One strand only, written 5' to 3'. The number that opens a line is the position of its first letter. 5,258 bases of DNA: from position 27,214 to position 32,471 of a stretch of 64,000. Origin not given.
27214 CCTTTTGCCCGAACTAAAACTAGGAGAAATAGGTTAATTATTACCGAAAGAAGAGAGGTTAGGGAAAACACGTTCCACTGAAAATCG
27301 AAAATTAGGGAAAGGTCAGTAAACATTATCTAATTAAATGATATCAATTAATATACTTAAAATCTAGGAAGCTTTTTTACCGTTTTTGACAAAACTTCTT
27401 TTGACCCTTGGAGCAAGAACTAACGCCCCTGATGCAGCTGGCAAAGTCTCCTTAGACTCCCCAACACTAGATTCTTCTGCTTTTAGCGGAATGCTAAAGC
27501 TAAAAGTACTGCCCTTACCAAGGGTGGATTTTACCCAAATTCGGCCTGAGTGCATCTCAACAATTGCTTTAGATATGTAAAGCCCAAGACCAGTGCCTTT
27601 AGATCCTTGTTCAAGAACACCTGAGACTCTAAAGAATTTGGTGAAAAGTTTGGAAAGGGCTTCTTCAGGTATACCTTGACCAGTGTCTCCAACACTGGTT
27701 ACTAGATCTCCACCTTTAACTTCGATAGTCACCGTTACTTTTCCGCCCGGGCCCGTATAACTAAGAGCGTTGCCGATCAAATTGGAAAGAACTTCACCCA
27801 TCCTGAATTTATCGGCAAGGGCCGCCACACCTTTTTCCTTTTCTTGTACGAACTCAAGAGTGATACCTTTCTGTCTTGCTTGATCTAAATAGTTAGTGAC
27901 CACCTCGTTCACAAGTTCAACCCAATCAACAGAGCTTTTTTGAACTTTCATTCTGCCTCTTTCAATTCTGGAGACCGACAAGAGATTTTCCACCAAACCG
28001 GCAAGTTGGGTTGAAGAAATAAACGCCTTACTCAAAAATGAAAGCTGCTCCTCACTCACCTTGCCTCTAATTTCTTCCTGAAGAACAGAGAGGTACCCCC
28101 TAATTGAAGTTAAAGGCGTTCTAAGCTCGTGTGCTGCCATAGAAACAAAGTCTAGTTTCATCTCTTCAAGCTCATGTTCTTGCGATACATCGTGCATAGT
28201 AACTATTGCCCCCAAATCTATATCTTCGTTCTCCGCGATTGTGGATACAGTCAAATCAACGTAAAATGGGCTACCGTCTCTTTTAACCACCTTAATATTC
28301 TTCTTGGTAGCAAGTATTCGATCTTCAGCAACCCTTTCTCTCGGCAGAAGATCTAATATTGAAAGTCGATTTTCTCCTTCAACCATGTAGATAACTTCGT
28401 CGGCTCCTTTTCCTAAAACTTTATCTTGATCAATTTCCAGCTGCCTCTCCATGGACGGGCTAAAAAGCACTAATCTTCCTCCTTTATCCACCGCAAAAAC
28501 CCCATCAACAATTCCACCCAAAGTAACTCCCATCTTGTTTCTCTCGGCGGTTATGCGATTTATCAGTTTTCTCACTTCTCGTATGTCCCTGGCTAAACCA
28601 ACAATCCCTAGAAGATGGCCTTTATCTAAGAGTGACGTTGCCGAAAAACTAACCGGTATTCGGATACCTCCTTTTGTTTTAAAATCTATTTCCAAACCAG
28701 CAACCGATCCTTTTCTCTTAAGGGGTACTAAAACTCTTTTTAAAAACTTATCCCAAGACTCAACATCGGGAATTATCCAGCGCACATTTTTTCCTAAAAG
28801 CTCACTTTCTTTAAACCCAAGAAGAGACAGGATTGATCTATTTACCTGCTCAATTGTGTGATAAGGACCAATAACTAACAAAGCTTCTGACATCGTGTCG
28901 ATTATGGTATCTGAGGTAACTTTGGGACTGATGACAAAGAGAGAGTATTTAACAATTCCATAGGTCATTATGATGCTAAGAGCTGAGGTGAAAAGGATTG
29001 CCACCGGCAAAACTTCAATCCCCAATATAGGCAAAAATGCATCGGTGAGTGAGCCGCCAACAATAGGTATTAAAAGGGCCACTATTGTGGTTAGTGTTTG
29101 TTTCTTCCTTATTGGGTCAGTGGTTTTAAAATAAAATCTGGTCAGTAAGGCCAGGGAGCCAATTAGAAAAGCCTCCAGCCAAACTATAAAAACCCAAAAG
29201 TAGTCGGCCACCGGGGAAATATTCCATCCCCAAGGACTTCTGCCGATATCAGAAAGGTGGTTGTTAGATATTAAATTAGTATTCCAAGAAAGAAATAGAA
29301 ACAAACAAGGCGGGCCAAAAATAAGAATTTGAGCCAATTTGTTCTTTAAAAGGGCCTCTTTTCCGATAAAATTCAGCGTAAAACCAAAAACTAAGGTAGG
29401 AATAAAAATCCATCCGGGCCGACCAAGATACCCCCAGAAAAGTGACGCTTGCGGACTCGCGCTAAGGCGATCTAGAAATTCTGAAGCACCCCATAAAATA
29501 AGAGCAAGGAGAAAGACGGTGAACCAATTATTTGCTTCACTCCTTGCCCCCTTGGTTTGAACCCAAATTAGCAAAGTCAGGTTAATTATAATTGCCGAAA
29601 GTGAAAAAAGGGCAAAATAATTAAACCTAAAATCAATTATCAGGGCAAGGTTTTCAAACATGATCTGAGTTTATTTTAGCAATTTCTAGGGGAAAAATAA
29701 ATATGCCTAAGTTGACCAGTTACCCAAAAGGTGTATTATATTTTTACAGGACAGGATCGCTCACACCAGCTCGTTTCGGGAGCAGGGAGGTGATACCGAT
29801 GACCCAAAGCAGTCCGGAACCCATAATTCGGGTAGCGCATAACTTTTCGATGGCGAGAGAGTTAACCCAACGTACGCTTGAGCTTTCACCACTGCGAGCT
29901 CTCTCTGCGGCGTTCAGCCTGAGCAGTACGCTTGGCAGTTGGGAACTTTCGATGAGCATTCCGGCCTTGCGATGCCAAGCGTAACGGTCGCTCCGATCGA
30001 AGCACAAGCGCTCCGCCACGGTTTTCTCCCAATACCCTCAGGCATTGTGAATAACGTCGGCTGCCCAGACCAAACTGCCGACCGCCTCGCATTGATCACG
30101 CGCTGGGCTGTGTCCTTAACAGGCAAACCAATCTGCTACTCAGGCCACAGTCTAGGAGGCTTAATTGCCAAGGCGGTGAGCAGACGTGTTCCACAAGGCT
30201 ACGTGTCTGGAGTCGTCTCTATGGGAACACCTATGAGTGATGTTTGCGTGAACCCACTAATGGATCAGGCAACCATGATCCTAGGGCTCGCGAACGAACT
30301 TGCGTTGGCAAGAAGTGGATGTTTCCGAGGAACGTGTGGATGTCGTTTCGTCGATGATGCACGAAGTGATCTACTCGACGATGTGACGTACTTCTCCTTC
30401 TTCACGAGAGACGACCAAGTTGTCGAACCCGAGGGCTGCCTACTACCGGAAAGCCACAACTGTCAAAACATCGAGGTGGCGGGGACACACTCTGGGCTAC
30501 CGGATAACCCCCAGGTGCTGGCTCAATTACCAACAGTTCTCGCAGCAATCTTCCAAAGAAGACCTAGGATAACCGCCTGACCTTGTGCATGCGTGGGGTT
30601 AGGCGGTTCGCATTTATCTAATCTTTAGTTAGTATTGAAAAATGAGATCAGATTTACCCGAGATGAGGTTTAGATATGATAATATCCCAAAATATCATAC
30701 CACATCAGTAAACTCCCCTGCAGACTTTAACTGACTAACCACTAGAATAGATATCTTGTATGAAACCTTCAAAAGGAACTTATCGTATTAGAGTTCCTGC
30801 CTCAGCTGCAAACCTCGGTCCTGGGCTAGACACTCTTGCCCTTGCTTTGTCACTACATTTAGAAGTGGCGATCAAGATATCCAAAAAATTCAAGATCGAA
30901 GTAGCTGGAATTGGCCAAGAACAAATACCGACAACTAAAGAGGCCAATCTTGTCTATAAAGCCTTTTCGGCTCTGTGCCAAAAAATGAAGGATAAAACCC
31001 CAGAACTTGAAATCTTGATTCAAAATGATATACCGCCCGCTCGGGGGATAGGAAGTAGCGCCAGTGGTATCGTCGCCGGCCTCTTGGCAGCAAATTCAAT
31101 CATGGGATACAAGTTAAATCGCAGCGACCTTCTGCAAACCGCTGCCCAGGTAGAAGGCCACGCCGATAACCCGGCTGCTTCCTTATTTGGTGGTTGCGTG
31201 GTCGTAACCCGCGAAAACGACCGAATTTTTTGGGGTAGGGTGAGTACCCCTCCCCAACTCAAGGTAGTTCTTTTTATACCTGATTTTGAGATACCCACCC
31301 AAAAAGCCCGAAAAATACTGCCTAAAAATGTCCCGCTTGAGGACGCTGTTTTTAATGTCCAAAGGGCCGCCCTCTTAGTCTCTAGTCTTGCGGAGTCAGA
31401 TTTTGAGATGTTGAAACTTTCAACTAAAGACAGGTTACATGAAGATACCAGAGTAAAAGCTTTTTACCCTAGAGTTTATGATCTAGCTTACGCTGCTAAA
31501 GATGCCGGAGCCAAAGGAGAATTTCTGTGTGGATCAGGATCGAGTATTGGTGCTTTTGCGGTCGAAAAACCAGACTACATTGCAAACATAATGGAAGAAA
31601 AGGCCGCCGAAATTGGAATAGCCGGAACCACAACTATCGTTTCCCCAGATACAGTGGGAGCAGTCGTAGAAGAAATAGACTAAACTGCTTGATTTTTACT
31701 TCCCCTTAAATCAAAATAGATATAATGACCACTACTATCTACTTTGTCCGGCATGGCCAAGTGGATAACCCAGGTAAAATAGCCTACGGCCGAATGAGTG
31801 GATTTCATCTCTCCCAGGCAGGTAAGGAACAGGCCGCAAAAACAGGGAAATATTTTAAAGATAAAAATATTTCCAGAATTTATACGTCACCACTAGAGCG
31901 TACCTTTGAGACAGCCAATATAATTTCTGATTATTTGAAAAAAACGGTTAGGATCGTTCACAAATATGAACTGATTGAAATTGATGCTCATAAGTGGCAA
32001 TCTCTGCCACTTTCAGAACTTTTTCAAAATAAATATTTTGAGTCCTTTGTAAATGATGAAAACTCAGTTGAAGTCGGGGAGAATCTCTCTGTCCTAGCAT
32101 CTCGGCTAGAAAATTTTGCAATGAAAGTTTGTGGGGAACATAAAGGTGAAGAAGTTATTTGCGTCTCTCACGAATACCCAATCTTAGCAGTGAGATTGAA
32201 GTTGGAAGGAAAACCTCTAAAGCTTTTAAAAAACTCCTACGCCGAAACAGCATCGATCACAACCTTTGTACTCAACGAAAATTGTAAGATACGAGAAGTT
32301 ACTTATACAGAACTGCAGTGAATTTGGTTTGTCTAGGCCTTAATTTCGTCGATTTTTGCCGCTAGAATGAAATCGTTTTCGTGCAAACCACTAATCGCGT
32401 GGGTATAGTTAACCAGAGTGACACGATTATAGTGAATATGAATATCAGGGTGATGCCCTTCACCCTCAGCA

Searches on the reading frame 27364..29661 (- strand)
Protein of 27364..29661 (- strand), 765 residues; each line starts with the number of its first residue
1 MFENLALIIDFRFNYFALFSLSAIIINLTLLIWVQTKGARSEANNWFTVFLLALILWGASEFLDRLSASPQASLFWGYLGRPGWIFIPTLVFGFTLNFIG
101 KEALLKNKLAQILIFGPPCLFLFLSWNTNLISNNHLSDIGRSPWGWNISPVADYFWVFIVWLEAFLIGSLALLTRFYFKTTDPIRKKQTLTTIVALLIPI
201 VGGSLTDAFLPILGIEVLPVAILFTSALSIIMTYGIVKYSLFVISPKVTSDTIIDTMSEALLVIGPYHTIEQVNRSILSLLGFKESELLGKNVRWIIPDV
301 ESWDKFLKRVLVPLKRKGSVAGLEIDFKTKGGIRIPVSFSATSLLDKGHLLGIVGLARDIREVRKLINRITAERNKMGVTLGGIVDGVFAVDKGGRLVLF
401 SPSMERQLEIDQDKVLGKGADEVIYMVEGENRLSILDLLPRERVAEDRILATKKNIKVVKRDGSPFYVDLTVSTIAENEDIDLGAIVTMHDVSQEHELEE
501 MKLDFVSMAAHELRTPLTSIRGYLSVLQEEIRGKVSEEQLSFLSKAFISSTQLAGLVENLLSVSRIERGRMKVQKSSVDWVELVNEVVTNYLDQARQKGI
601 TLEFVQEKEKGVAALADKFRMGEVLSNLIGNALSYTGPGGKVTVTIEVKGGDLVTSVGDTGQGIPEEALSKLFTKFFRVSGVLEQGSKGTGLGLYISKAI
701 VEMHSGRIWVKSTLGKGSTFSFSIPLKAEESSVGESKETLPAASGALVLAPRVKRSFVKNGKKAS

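Call 13: search_protein_families(library=pfam, proteins=[window:27364-29661:-], max_evalue=0.01)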
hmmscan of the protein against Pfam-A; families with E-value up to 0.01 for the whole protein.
window:27364-29661:- (765 aa): 9 families
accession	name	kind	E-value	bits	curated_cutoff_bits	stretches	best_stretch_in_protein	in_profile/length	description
PF02518.31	HATPase_c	-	7.7e-30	104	26.4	1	617-727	2-110/111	Histidine kinase-, DNA gyrase B-, and HSP90-like ATPase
PF16927.11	HisKA_7TM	-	1.5e-22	81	28.6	1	22-246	4-224/224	N-terminal 7TM region of histidine kinase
PF13426.13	PAS_9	-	8.5e-22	77.8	27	2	259-362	2-103/103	PAS domain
PF00989.32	PAS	-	1.9e-18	67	22.6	2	384-492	10-113/113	PAS fold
PF00512.31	HisKA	-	5.6e-17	62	26.9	1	502-569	2-66/66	His Kinase A (phospho-acceptor) domain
PF08448.16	PAS_4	-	2.7e-09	37.7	23.1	2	255-364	2-109/110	PAS fold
PF13188.13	PAS_8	-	1.4e-06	28.4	21.8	1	252-306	5-56/65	PAS domain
PF13581.12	HATPase_c_2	-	0.00083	19.8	27.4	1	622-702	37-110/127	Histidine kinase-like ATPase domain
PF24820.1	Diguanyl_cycl_sensor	-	0.009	16.4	28.1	0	253-292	1-40/109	Diguanylate cyclase-like sensor domain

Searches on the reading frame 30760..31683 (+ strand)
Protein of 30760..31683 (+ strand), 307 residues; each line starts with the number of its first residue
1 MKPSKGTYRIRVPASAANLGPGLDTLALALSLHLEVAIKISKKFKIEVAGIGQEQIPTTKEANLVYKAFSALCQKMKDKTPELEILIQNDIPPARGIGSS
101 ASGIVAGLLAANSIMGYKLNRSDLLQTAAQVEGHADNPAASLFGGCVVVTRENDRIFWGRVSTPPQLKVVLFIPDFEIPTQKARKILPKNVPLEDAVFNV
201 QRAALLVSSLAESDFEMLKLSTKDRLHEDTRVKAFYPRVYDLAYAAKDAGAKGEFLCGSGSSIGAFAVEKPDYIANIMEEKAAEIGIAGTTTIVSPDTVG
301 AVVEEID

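Call 12: search_protein_families(library=pfam, proteins=[window:30760-31683:+], max_evalue=0.01)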
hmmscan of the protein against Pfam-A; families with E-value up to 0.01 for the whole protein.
window:30760-31683:+ (307 aa): 3 families
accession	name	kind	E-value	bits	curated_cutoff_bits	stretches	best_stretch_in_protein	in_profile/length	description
PF00288.32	GHMP_kinases_N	-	3.8e-19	69.1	22.3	1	63-145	1-87/87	GHMP kinases N terminal domain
PF22700.2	MVD-like_N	-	5.8e-10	39.5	27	1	31-153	32-150/157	Diphosphomevalonate decarboxylase-like N-terminal domain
PF08544.19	GHMP_kinases_C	-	5.8e-06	27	21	1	210-274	5-72/85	GHMP kinases C terminal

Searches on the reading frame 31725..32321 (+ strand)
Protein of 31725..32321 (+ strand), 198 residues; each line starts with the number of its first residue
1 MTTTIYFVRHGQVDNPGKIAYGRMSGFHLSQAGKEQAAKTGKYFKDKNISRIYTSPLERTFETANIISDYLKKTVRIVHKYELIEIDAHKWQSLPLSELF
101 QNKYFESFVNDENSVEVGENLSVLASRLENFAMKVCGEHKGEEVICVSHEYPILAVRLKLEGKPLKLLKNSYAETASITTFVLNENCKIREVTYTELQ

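Call 12: search_protein_families(library=pfam, proteins=[window:31725-32321:+], max_evalue=0.01)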
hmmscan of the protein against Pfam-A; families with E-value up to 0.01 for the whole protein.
window:31725-32321:+ (198 aa): 1 family
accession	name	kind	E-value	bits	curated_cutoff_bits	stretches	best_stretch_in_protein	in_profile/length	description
PF00300.27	His_Phos_1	-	2.7e-35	122.2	21.7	1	5-186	1-184/194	Histidine phosphatase superfamily (branch 1)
